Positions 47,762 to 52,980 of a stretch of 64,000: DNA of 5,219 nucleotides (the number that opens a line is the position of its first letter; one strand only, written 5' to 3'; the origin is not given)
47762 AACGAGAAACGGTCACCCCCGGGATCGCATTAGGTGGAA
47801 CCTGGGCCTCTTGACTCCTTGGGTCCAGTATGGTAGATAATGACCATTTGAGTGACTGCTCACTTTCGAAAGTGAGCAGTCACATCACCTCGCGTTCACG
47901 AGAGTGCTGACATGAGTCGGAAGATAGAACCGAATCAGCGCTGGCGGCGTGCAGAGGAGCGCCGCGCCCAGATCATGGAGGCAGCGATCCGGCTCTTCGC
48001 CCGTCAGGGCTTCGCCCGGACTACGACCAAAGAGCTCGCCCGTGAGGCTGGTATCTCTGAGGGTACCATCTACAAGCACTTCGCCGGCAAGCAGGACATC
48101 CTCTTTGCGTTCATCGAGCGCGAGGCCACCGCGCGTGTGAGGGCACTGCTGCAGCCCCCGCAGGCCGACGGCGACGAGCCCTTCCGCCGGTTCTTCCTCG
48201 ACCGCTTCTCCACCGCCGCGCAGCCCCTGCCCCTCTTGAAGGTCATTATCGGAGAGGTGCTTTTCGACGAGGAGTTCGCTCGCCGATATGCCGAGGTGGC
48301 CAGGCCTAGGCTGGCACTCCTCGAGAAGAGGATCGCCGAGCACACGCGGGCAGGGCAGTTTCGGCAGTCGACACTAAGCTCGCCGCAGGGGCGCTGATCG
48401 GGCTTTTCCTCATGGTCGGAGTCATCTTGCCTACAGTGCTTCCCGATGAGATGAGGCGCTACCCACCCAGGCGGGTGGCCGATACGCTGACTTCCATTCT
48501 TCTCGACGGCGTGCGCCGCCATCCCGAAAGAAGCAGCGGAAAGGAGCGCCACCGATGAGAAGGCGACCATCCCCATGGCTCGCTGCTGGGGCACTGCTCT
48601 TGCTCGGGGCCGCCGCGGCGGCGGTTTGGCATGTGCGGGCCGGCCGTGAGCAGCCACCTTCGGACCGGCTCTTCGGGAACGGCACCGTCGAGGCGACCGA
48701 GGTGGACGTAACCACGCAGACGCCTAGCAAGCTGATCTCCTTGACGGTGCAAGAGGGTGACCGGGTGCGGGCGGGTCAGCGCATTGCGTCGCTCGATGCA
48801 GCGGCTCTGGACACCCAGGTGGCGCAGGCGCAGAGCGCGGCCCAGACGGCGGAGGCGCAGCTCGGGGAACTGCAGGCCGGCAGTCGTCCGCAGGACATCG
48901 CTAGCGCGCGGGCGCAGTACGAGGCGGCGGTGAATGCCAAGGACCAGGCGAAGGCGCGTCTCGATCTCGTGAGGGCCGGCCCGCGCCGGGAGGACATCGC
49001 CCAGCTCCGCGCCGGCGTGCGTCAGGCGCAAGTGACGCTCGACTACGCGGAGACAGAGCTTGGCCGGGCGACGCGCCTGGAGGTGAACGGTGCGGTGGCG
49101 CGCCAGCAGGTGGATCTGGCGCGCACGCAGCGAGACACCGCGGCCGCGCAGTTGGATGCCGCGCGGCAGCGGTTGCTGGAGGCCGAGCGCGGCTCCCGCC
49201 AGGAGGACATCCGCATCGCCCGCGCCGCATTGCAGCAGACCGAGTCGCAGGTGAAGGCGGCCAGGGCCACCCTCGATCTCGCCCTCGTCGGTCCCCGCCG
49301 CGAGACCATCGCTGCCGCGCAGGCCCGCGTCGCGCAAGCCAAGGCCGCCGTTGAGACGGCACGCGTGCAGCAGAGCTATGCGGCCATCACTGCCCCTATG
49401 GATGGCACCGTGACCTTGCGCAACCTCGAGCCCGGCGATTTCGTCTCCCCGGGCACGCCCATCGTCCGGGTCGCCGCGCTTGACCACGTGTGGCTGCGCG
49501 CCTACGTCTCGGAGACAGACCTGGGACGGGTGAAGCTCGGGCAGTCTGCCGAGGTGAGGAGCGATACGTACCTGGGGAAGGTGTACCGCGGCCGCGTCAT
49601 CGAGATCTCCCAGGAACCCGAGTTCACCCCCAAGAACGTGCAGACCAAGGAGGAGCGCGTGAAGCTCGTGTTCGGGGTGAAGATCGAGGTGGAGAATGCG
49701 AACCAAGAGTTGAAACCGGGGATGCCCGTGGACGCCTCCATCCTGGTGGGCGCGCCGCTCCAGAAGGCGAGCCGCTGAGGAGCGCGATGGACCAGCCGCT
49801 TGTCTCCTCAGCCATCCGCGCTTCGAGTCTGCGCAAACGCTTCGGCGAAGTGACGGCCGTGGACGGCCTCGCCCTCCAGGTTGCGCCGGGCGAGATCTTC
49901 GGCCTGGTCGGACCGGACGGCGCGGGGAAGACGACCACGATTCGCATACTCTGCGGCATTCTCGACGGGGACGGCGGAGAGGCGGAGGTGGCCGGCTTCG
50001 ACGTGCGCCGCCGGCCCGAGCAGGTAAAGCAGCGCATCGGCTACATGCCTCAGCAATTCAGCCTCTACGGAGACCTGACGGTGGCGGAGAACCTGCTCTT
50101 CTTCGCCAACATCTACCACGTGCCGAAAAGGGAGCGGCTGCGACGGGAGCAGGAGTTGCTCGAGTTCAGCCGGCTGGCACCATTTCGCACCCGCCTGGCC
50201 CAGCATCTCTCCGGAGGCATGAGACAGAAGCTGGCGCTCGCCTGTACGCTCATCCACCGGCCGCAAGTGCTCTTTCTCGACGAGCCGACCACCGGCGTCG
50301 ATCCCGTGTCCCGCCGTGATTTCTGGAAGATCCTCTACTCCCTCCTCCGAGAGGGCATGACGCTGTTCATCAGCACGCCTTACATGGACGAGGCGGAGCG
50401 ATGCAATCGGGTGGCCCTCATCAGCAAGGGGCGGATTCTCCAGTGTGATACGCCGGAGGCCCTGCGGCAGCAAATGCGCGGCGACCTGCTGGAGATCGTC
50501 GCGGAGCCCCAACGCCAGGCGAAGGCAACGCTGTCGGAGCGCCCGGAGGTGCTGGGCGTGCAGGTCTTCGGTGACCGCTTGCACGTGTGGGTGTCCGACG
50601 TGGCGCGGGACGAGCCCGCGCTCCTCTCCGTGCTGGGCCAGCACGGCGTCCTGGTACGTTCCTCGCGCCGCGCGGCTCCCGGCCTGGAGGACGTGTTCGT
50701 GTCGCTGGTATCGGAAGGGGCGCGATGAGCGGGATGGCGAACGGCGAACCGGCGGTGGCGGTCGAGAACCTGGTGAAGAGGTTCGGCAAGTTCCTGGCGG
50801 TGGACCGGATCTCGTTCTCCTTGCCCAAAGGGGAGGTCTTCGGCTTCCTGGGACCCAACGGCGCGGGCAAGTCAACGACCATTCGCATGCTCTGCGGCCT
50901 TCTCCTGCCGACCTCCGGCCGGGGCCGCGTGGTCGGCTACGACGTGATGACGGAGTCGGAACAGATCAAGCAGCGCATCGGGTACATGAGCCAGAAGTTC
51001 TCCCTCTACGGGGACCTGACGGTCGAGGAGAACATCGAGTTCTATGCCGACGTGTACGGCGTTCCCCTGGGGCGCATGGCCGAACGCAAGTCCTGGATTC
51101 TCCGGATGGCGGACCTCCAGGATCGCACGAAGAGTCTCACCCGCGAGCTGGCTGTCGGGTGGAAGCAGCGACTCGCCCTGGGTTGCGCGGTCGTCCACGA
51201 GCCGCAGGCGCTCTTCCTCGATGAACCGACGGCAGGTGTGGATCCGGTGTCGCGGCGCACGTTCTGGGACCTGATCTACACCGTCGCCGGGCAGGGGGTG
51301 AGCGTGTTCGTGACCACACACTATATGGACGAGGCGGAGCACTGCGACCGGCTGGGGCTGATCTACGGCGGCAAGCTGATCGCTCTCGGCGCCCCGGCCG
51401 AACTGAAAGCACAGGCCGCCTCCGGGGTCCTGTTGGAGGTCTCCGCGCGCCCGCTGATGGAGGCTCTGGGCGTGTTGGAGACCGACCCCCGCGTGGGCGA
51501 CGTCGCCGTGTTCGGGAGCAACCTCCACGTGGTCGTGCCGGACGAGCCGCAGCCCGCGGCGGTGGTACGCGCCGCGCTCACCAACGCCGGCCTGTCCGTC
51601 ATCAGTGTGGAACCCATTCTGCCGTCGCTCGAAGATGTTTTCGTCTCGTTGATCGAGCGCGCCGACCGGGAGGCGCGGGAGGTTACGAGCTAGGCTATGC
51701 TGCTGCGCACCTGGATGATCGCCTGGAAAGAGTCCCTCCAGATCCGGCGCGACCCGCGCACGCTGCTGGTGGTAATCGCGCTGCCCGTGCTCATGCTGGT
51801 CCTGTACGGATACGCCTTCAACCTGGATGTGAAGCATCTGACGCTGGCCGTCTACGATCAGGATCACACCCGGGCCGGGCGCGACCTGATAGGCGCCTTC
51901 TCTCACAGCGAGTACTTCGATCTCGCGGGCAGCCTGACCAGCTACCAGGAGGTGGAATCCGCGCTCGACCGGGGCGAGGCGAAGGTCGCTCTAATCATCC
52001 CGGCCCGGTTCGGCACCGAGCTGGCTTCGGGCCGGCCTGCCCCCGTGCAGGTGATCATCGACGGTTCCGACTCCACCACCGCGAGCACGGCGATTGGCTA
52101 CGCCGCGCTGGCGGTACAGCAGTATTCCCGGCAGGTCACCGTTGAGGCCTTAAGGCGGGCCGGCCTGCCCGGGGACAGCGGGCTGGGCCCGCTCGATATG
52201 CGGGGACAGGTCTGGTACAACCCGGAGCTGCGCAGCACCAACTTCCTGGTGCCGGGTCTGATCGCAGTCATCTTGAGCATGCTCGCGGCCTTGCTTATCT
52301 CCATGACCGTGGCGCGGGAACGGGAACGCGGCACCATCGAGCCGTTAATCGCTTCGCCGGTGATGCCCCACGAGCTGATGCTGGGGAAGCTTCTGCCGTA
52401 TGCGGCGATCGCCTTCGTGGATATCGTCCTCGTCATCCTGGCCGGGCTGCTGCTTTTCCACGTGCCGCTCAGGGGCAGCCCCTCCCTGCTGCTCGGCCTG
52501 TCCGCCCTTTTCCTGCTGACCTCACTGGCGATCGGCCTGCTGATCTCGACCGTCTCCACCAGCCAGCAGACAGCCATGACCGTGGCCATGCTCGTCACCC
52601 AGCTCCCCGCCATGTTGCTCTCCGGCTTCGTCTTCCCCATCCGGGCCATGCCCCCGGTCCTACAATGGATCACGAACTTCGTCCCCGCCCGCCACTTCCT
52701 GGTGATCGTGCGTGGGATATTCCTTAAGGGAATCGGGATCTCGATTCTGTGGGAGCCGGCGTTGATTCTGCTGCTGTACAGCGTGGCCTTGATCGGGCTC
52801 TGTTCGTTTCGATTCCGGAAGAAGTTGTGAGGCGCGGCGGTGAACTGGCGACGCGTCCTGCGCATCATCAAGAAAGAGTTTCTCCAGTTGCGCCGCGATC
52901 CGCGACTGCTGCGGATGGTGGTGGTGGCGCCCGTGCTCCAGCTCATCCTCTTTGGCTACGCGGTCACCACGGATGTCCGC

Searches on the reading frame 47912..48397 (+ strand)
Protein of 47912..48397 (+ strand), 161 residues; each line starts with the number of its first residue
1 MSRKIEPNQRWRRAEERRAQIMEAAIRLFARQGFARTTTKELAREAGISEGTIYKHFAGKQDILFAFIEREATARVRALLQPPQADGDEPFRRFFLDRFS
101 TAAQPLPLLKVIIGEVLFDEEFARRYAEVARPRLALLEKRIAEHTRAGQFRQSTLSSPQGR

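Call 19: search_protein_families(library=pfam, proteins=[window:47912-48397:+], max_evalue=0.001)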
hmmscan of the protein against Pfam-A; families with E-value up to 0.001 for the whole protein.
window:47912-48397:+ (161 aa): 1 family
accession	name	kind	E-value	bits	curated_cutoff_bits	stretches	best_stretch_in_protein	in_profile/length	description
PF00440.29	TetR_N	-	2.8e-18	65.9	24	1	21-66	1-46/47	Bacterial regulatory proteins, tetR family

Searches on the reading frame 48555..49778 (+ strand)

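Call 19: search_protein_families(library=pfam, proteins=[window:48555-49778:+], max_evalue=0.001)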
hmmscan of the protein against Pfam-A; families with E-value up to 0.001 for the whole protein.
window:48555-49778:+ (407 aa): 3 families
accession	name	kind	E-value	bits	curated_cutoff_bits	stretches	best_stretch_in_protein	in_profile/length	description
PF16576.10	HlyD_D23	-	5.6e-22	78.5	30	1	198-390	54-212/214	Barrel-sandwich domain of CusB or HlyD membrane-fusion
PF13437.12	HlyD_3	-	1.5e-17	64.7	22.2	1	278-389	2-106/106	HlyD family secretion protein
PF13533.13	Biotin_lipoyl_2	-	0.00055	20.1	29.8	0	52-81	3-32/32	Biotin-lipoyl like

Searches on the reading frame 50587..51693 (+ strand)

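Call 19: search_protein_families(library=pfam, proteins=[window:50587-51693:+], max_evalue=0.001)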
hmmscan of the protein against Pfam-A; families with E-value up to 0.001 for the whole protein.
window:50587-51693:+ (368 aa): 3 families
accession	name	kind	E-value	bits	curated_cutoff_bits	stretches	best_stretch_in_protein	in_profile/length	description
PF00005.33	ABC_tran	-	8.3e-29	101.4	25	1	73-216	2-137/137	ABC transporter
PF13732.12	DrrA1-3_C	-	5e-07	30.8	27.4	1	268-354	1-79/81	ATP-binding protein DrrA1-3-like, C-terminal domain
PF13304.12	AAA_21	-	5.5e-07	30.4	27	0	203-245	255-298/304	AAA domain, putative AbiEii toxin, Type IV TA system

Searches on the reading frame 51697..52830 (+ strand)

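Call 19: search_protein_families(library=pfam, proteins=[window:51697-52830:+], max_evalue=0.001)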
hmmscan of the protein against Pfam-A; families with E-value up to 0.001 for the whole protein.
window:51697-52830:+ (377 aa): 4 families
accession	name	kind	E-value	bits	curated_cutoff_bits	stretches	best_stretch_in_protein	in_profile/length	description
PF12698.13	ABC2_membrane_3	-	1.4e-52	179.4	31.6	1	21-368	2-344/347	ABC-2 family transporter protein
PF01061.29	ABC2_membrane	-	7.3e-29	101.2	26.9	1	170-343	36-211/211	ABC-2 type transporter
PF12679.13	ABC2_membrane_2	-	1.3e-25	90.7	27.2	1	6-376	1-281/283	ABC-2 family transporter protein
PF12730.13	ABC2_membrane_4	-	0.00041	20.8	27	1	188-289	55-164/179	ABC-2 family transporter protein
